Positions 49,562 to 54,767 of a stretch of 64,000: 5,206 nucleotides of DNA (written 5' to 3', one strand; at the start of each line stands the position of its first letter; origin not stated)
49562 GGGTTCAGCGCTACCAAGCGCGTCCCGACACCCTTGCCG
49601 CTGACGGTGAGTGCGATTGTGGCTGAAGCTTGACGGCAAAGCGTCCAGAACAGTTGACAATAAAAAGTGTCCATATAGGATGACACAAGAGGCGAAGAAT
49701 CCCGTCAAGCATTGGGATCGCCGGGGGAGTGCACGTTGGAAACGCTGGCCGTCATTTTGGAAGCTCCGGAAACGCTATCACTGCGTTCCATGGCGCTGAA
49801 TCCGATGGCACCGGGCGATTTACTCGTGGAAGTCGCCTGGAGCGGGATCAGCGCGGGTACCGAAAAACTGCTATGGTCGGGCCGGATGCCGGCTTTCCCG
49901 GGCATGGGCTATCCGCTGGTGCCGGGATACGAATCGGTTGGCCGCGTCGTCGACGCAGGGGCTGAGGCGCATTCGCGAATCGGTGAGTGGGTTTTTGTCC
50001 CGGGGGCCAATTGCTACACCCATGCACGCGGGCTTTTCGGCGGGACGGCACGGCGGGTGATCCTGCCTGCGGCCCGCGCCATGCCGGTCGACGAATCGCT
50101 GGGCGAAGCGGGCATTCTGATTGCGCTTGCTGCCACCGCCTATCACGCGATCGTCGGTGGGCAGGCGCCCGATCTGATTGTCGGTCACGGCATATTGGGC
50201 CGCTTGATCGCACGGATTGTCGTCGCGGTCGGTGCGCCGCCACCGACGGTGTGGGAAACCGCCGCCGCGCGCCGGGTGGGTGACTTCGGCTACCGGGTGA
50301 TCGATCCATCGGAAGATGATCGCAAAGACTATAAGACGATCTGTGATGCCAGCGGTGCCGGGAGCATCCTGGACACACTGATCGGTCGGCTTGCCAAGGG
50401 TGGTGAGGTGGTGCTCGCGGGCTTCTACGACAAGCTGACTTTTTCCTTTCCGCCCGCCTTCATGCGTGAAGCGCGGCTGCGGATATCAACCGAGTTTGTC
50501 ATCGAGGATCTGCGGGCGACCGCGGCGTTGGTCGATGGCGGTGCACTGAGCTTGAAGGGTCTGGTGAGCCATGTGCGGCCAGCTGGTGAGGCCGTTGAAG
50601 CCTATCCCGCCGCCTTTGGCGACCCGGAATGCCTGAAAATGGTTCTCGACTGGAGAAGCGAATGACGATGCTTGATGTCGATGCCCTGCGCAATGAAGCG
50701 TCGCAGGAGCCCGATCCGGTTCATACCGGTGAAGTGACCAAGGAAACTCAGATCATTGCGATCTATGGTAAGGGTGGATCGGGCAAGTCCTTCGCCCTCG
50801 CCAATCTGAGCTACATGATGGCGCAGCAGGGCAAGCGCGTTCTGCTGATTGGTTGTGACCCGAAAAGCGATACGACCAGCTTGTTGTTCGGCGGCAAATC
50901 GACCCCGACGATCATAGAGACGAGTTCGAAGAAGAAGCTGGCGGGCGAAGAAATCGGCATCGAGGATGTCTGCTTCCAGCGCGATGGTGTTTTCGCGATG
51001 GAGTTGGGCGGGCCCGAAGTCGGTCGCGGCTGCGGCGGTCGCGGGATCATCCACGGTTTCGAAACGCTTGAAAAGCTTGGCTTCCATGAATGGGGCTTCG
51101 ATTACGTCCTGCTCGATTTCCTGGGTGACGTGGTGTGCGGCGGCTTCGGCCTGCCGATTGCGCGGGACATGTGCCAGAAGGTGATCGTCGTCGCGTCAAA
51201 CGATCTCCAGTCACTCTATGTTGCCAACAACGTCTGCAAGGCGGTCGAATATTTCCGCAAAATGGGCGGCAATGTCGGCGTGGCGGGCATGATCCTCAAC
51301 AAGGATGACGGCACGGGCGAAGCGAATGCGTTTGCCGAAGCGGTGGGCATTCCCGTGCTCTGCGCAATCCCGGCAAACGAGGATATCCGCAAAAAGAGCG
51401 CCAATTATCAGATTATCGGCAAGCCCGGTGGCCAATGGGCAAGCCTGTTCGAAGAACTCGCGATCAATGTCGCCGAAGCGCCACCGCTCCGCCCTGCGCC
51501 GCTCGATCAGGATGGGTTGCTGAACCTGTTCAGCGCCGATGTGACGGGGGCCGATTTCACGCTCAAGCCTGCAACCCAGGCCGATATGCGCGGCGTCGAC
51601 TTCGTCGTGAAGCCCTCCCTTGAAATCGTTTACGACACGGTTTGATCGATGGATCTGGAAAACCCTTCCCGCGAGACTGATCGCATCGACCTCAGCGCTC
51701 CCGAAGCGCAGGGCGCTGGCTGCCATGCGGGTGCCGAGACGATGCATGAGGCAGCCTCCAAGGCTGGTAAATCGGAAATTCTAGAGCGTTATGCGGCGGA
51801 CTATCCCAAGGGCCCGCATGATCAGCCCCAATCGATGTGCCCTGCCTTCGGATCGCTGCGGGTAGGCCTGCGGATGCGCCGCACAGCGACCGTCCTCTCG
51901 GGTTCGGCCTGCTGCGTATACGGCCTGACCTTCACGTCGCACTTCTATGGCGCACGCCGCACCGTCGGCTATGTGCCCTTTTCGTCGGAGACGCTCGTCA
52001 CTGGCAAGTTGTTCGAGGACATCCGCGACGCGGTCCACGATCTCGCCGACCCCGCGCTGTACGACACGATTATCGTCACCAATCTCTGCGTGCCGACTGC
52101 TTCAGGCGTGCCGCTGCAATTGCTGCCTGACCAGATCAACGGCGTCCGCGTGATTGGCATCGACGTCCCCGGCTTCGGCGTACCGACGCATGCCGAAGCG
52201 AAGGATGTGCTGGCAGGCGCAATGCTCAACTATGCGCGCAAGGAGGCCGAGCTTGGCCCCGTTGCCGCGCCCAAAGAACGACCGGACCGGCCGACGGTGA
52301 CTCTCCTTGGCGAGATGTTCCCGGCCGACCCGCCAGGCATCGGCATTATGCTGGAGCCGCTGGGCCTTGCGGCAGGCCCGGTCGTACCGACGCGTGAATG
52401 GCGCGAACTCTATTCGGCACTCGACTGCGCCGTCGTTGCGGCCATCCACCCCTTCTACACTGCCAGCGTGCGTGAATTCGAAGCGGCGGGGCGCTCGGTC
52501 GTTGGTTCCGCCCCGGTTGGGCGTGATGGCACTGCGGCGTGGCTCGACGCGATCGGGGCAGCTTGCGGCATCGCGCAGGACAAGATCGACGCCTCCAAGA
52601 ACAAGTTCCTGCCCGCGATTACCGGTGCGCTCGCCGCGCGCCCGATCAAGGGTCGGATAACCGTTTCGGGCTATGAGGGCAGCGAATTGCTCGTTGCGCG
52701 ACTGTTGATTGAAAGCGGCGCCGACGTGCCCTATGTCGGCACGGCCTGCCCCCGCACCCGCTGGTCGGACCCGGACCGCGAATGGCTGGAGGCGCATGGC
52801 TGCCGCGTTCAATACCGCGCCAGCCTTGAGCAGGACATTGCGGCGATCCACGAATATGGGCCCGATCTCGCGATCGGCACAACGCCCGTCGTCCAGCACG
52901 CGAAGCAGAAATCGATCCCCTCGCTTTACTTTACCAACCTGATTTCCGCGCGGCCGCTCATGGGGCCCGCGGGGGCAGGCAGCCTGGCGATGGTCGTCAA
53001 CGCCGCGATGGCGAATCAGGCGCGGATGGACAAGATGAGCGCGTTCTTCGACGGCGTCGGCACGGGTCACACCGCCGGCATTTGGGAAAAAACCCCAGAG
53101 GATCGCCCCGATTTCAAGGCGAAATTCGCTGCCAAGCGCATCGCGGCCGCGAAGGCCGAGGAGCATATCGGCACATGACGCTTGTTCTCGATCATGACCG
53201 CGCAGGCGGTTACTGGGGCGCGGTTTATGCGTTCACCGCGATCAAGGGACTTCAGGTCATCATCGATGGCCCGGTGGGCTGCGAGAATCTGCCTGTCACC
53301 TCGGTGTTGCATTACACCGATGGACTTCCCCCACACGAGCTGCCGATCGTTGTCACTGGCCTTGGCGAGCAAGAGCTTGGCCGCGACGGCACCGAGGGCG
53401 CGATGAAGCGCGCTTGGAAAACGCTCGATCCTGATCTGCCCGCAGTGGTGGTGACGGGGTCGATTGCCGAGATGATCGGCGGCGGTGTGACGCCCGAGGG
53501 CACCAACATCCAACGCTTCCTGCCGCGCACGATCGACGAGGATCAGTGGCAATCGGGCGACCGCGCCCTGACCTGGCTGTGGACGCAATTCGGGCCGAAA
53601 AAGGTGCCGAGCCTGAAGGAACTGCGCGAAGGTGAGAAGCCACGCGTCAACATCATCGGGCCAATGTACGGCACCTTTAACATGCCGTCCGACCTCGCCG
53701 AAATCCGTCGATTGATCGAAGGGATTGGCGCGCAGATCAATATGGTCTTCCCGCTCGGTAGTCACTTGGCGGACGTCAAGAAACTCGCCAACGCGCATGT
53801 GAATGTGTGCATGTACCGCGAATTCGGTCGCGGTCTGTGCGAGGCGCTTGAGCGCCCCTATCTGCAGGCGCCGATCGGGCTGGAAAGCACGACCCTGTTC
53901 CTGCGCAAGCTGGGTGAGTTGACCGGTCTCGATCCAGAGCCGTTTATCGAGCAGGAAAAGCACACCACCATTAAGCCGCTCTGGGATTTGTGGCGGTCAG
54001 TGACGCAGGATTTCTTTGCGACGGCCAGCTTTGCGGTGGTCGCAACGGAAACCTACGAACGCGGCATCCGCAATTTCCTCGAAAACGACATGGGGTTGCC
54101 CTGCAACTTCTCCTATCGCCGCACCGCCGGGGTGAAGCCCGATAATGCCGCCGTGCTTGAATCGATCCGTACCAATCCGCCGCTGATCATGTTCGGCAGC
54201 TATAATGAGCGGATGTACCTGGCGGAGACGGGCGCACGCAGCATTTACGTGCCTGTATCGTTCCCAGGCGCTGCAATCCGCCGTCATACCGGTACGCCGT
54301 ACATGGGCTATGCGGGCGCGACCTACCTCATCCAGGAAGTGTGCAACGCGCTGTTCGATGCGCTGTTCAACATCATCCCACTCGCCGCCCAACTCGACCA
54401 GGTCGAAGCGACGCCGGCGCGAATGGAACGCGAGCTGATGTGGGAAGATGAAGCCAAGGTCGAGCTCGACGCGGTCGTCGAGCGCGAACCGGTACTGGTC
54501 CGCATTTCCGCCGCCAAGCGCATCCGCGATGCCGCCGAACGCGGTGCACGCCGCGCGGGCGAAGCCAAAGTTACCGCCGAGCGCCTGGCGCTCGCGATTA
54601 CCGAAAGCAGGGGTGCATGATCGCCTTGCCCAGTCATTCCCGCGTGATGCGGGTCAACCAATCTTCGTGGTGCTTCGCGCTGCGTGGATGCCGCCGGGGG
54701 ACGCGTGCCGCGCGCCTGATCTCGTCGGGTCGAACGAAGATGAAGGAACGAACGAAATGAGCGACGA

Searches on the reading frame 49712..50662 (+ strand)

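Call 13: search_protein_families(library=ncbifam, proteins=[window:49712-50662:+], max_evalue=0.00001)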
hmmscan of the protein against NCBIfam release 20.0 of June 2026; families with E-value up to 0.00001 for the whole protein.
window:49712-50662:+ (317 aa): 2 families
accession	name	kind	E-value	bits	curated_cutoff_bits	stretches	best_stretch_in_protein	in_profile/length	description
TIGR01202.1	bchC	equivalog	1.6e-126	421.6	291.25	1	11-313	2-308/308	chlorophyll synthesis pathway protein BchC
NF007489.0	PRK10083.1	equivalog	9.4e-07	28.1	376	1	13-97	3-84/339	Zn-dependent oxidoreductase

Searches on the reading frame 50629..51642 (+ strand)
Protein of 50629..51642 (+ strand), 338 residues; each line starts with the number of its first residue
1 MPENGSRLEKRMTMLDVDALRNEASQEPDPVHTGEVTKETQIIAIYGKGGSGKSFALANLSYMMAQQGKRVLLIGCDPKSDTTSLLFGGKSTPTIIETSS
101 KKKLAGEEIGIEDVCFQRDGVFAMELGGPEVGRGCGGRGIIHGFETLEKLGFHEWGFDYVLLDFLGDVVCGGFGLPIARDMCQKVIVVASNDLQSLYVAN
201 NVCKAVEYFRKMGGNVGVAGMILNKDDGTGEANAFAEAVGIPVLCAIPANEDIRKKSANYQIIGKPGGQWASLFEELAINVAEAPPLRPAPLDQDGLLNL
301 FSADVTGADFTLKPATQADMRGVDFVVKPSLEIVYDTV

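Call 13: search_protein_families(library=ncbifam, proteins=[window:50629-51642:+], max_evalue=0.00001)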
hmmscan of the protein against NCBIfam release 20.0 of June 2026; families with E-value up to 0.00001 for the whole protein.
window:50629-51642:+ (338 aa): 10 families
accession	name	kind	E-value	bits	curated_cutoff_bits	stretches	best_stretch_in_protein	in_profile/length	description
TIGR02016.1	BchX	equivalog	3.9e-124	413.7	331.2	1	41-322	1-289/296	chlorophyllide a reductase iron protein subunit X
NF033200.1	F430_CfbC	exception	6.4e-61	206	402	1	42-301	2-259/260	Ni-sirohydrochlorin a,c-diamide reductive cyclase ATP-dependent reductase subunit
TIGR01287.1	nifH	equivalog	3.1e-58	197.2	394.35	1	43-301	3-265/275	nitrogenase iron protein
TIGR01281.1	DPOR_bchL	equivalog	2.7e-51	174.5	345.15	1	42-256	2-212/268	ferredoxin:protochlorophyllide reductase (ATP-dependent) iron-sulfur ATP-binding protein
NF009701.0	PRK13230.1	subfamily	3.9e-50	170.5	350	1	43-299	4-276/291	nitrogenase reductase-like protein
NF009702.0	PRK13231.1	equivalog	5.2e-48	163.5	427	1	42-301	4-259/264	nitrogenase reductase-like protein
TIGR01969.1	minD_arch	subfamily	8.4e-08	31.7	201.75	0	42-91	3-52/251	cell division ATPase MinD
NF041136.1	MrpORP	equivalog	1.9e-06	27.4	450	0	40-78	6-44/365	iron-sulfur cluster carrier protein MrpORP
TIGR03453.1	partition_RepA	equivalog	2.3e-06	26.7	348.45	1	13-88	73-152/387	plasmid partitioning protein RepA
TIGR03815.1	CpaE_hom_Actino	equivalog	6.1e-06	25.6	154.45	0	38-92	109-164/340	septum site-determining protein Ssd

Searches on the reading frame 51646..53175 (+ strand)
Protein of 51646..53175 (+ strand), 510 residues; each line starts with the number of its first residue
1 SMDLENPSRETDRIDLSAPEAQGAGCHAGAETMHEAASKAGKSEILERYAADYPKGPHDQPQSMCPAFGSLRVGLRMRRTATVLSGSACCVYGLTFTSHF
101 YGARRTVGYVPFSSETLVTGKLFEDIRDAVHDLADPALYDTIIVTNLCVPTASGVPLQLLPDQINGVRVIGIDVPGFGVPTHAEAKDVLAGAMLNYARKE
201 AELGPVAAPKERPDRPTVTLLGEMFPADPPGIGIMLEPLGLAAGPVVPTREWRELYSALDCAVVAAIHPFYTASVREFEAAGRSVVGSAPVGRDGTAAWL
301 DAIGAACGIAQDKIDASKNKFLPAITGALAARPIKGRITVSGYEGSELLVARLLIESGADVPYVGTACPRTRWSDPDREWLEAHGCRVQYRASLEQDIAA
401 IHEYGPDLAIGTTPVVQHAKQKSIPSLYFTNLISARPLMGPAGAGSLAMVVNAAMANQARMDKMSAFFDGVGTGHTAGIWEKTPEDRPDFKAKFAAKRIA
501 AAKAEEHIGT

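Call 13: search_protein_families(library=ncbifam, proteins=[window:51646-53175:+], max_evalue=0.00001)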
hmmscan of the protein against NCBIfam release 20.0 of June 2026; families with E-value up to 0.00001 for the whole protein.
window:51646-53175:+ (510 aa): 3 families
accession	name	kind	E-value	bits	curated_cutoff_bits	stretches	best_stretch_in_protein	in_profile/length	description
TIGR02015.1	BchY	equivalog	4.1e-214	711.2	425.15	1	52-472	1-422/422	chlorophyllide a reductase subunit Y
NF002768.0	PRK02842.1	equivalog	8.1e-15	54.6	324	1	182-415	142-366/423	ferredoxin:protochlorophyllide reductase (ATP-dependent) subunit N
TIGR01279.1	DPOR_bchN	equivalog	3.1e-14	52.7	419.95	1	215-411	153-349/407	ferredoxin:protochlorophyllide reductase (ATP-dependent) subunit N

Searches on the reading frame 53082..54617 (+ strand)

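Call 13: search_protein_families(library=ncbifam, proteins=[window:53082-54617:+], max_evalue=0.00001)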
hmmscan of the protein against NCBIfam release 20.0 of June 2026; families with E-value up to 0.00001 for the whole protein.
window:53082-54617:+ (512 aa): 4 families
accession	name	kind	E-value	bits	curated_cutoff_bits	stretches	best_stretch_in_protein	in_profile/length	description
TIGR02014.1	BchZ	equivalog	7.5e-238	790.1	529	1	34-502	1-468/468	chlorophyllide a reductase subunit Z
TIGR01278.1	DPOR_BchB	equivalog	1.8e-29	103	490.35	1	50-505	19-507/512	ferredoxin:protochlorophyllide reductase (ATP-dependent) subunit B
NF002789.0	PRK02910.1-3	equivalog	8.2e-27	94.2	509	1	183-280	150-252/535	ferredoxin:protochlorophyllide reductase (ATP-dependent) subunit B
NF002790.0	PRK02910.1-4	equivalog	6e-20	71.4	912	1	182-297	162-282/530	ferredoxin:protochlorophyllide reductase (ATP-dependent) subunit B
